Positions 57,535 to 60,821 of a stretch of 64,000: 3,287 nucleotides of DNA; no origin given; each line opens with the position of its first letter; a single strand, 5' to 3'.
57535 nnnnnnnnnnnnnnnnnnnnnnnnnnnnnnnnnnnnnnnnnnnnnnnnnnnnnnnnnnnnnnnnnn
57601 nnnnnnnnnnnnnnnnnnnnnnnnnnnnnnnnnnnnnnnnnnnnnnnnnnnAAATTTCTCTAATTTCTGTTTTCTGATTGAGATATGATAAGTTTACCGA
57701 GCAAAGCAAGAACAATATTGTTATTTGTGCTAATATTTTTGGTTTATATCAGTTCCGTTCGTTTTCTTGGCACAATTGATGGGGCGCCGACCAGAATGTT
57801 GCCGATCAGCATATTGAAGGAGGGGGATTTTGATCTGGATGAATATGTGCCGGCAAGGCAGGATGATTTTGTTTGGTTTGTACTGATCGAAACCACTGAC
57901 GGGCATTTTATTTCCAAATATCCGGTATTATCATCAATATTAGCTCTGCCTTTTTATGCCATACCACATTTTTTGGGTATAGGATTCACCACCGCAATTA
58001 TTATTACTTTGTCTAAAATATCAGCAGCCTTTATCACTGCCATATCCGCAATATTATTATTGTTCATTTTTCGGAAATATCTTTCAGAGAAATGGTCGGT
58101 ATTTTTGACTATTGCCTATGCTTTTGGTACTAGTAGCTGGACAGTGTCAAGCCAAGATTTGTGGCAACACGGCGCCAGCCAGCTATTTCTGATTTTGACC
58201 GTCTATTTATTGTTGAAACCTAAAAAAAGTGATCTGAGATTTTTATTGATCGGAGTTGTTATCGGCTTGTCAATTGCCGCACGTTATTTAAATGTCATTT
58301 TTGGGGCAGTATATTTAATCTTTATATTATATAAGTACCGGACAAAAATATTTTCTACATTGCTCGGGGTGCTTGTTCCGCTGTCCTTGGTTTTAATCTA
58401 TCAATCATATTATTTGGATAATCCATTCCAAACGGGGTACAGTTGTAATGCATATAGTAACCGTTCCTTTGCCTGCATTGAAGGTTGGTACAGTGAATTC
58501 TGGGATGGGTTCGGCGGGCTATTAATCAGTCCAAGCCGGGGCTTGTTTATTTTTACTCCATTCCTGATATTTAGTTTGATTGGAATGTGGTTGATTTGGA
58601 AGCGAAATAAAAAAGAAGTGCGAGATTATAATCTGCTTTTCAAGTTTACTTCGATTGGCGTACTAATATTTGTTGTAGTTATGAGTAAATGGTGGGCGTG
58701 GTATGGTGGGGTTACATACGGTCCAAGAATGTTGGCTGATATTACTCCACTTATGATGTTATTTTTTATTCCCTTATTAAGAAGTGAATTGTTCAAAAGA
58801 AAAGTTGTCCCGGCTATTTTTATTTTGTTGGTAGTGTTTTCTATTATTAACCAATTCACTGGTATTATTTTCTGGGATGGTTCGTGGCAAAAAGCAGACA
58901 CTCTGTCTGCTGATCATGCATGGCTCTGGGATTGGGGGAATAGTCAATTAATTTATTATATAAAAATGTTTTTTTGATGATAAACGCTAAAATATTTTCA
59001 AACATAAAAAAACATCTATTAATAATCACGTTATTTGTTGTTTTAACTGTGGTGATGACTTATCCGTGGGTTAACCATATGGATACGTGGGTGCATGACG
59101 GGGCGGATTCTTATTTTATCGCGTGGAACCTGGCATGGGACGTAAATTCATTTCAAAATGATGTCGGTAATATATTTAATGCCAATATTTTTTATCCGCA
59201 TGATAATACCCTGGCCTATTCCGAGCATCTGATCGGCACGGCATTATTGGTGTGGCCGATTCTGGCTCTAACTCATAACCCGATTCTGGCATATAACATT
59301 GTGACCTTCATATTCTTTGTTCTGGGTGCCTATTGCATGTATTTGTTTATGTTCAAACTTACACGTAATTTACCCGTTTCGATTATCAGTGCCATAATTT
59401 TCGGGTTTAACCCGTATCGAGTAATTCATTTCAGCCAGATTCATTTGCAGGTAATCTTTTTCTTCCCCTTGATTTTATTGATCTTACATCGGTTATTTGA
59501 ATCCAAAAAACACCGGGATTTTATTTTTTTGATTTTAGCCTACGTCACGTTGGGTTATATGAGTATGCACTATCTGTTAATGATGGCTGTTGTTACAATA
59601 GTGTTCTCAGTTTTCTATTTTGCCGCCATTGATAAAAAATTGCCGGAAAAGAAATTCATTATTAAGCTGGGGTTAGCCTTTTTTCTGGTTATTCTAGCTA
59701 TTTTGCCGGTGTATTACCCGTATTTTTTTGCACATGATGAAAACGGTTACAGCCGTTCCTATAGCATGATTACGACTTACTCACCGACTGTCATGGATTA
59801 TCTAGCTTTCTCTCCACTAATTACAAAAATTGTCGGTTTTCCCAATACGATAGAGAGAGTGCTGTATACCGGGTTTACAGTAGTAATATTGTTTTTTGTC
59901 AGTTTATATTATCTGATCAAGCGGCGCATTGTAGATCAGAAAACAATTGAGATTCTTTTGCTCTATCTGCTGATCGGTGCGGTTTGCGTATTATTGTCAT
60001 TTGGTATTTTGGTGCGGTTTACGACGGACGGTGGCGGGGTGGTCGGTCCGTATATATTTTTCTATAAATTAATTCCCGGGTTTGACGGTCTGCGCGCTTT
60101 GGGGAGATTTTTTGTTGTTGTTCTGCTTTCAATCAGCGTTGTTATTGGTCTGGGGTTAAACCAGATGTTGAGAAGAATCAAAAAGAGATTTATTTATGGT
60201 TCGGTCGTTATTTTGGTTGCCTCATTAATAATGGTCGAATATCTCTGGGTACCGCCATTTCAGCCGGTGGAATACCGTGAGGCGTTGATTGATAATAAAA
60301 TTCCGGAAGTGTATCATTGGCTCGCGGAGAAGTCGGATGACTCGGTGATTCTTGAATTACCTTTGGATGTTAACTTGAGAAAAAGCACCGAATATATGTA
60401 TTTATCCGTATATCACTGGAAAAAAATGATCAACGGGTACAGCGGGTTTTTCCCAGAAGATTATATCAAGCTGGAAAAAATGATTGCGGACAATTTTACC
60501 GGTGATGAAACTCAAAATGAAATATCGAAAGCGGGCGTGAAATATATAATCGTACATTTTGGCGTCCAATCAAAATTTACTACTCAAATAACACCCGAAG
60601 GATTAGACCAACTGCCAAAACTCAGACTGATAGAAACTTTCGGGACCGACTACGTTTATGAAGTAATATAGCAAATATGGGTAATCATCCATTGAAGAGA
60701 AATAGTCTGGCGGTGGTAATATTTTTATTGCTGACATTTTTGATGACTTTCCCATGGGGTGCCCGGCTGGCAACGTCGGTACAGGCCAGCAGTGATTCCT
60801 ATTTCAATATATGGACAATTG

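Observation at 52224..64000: Large glycosylation locus: PGI/PMI, two Dpm1-like GT2 synthases, SAM-methyltransferase and six GT-C-like polytopic membrane proteins (incl. tandem paralogs)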

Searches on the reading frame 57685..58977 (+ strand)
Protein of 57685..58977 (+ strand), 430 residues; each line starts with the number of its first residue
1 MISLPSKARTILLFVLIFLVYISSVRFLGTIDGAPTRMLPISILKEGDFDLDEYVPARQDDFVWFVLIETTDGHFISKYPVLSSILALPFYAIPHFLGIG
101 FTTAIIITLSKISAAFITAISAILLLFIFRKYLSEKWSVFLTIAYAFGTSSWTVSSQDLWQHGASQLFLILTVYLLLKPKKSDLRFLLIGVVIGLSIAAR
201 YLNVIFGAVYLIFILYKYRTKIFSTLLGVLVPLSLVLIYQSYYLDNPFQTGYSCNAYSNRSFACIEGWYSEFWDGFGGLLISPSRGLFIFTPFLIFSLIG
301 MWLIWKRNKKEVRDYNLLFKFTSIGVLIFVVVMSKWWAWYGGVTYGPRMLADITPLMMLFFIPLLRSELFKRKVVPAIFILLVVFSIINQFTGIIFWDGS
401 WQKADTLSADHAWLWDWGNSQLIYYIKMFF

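Call 5: search_protein_families(library=pfam, proteins=[window:57685-58977:+], max_evalue=0.01)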
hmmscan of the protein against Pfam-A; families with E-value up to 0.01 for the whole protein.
window:57685-58977:+ (430 aa): 0 families

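Call 6: search_protein_families(library=ncbifam, proteins=[window:57685-58977:+], max_evalue=0.01)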
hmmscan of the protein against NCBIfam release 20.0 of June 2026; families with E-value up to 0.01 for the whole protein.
window:57685-58977:+ (430 aa): 1 family
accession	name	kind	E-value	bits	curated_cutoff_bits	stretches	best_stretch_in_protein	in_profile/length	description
NF047440.1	LA3751_2_3_fam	subfamily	7.9e-21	74.4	200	1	67-403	72-395/460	LA_3751/LA_3752 family putative glycosyltransferase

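Call 42: find_homologous_proteins(query=window:57685-58977:+, max_evalue=0.001)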
Query window:57685-58977:+ (430 aa): 69 proteins with E <= 0.001 among 8000 candidates.
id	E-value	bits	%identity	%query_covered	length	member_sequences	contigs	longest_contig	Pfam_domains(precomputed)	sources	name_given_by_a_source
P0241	2.4e-279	945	100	100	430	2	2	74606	-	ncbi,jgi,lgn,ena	ncbi:MAG: hypothetical protein WC693_05435 [Patescibacteria group bacterium]|jgi:hypothetical protei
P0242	4.9e-247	838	85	100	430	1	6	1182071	-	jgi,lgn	jgi:hypothetical protein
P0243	2.2e-203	695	70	100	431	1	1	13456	-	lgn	-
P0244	1.2e-197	676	69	100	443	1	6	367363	-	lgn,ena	-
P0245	1.6e-189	649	67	100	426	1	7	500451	-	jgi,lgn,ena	jgi:hypothetical protein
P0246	7.7e-185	633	65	100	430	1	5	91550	-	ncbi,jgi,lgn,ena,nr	ncbi:hypothetical protein KKB10_04755 [Patescibacteria group bacterium]|nr:hypothetical protein [Pat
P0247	4.7e-119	417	48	98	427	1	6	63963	-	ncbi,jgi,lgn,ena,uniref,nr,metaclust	ncbi:MAG: hypothetical protein COY66_02400 [Candidatus Kerfeldbacteria bacterium CG_4_10_14_0_8_um_f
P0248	2.2e-118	414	50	95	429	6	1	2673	-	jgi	-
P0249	2.4e-115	404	46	99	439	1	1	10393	-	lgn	-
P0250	6.2e-111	390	45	99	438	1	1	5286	-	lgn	-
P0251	3.6e-108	381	45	98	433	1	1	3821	-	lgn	-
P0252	1.0e-71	261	32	99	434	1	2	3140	-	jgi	-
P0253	1.9e-69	253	36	97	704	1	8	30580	-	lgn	-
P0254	2.0e-69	253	34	98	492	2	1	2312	PF13231.13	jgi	-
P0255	1.2e-66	244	35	98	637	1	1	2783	-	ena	-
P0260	3.8e-62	229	33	97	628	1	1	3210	PF13231.13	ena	-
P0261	8.1e-62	228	33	85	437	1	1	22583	PF13231.13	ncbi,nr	ncbi:MAG: glycosyltransferase family 39 protein [Candidatus Altiarchaeota archaeon]|nr:glycosyltrans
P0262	1.4e-60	224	34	82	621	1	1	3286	PF13231.13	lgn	-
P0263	2.7e-59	220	34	99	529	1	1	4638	PF13231.13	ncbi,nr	ncbi:MAG: glycosyltransferase family 39 protein [candidate division NC10 bacterium]|nr:glycosyltrans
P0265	2.0e-57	214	34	94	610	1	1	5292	PF13231.13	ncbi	-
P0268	9.5e-52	195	32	96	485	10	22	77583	PF13231.13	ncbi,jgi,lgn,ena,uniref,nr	ncbi:hypothetical protein A3D07_03055 [Candidatus Curtissbacteria bacterium RIFCSPHIGHO2_02_FULL_42_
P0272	3.4e-45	173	31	93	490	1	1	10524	PF13231.13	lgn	-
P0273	4.3e-45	173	30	94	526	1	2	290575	PF13231.13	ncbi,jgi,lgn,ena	-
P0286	7.6e-32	129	28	98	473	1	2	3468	PF13231.13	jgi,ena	-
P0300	5.0e-15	74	28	81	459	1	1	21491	PF13231.13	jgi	jgi:hypothetical protein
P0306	2.5e-10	58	28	71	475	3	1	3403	PF13231.13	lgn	-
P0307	2.0e-9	55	25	70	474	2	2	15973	PF13231.13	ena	-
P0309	3.2e-4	38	23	88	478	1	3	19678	PF13231.13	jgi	jgi:4-amino-4-deoxy-L-arabinose transferase-like glycosyltransferase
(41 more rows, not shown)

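Call 45: search_solved_structures(query=A3, max_evalue=10, show_alignments=2)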
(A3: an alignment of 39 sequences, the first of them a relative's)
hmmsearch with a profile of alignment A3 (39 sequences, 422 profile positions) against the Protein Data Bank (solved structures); distinct sequences matched with E-value up to 10: 1.
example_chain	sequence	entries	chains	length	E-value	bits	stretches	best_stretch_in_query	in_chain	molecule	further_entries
9g9u_A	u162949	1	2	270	0.63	12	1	19-101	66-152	GTP cyclohydrolase 1 type 2 homolog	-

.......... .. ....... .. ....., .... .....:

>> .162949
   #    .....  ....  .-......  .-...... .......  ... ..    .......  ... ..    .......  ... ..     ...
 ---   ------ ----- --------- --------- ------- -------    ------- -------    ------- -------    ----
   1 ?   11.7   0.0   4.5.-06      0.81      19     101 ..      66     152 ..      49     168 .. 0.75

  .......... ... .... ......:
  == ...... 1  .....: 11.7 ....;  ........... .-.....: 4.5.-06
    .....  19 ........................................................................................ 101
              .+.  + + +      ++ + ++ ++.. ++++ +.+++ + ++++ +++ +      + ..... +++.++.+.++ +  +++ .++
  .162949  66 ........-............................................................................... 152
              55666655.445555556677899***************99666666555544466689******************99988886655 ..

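Call 46: search_protein_families(library=pfam, alignment_id=A3, max_evalue=0.001)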
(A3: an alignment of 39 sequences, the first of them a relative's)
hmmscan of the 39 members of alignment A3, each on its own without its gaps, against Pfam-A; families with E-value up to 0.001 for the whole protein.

A. member 1, P0241 (430 aa): 0 families

B. families by the number of members that match (of 39 scanned): 1 family
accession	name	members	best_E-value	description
PF13231.12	PMT_2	15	9.3e-11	Dolichyl-phosphate-mannose-protein mannosyltransferase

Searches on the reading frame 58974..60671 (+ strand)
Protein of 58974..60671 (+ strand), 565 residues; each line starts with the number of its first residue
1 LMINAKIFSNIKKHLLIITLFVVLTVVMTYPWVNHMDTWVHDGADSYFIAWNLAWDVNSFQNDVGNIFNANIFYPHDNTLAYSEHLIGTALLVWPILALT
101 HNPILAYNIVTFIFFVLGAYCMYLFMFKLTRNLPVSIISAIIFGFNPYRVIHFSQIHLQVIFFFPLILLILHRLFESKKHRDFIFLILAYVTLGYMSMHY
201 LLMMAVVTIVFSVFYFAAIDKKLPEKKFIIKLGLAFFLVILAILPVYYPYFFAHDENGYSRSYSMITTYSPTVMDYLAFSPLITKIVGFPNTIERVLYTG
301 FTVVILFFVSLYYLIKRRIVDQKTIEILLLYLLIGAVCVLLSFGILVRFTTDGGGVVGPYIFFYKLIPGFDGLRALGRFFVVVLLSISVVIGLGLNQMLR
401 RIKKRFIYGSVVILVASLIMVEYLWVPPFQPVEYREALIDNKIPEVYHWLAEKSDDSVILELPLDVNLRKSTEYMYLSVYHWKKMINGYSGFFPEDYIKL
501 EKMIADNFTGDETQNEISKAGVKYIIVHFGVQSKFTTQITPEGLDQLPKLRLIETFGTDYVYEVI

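Call 5: search_protein_families(library=pfam, proteins=[window:58974-60671:+], max_evalue=0.01)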
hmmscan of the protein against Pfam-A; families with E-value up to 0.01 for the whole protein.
window:58974-60671:+ (565 aa): 1 family
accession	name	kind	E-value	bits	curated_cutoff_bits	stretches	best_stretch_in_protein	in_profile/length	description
PF10131.15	PTPS_related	-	0.0028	16.6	26.4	1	96-438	15-324/621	6-pyruvoyl-tetrahydropterin synthase related domain; membrane protein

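Call 6: search_protein_families(library=ncbifam, proteins=[window:58974-60671:+], max_evalue=0.01)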
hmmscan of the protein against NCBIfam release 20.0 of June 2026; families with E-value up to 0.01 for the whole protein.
window:58974-60671:+ (565 aa): 0 families
